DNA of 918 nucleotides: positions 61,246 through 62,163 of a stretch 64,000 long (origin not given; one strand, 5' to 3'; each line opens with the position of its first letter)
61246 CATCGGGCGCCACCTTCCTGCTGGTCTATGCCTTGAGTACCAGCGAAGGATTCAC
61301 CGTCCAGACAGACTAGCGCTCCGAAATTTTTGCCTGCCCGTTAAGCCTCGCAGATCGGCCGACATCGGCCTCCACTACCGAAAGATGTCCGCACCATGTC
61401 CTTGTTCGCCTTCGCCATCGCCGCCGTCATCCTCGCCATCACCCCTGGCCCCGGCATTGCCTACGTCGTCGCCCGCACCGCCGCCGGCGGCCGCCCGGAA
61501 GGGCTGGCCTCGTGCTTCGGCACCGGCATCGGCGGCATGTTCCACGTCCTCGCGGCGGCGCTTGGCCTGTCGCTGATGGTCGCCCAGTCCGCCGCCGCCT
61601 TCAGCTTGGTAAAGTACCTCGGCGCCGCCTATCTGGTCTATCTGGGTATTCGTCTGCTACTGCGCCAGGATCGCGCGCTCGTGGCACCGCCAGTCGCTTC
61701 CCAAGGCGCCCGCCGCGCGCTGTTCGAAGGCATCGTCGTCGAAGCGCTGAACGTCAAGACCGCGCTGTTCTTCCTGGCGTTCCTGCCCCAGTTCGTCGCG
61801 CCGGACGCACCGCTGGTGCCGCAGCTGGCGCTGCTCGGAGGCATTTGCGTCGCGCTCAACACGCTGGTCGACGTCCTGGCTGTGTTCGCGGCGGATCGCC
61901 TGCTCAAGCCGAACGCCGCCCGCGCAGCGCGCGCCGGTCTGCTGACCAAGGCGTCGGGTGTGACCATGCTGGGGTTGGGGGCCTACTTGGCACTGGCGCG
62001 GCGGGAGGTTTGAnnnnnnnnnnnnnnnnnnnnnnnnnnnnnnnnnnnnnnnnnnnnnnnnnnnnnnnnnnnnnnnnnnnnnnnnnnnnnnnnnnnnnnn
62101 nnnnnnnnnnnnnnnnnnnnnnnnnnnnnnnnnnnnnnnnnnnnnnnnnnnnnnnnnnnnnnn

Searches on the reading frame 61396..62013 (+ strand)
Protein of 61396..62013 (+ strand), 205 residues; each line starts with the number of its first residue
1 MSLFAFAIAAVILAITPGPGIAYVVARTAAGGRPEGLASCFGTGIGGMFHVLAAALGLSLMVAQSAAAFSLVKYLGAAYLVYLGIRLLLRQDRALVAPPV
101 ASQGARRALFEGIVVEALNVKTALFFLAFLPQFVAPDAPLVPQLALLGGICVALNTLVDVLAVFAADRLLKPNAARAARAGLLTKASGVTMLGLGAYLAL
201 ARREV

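Call 52: find_encoding_contigs(protein=window:61396-62013:+, flank=10000, max_places=4)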
Protein window:61396-62013:+ (205 aa): no gene with exactly this product is on record in the collection.
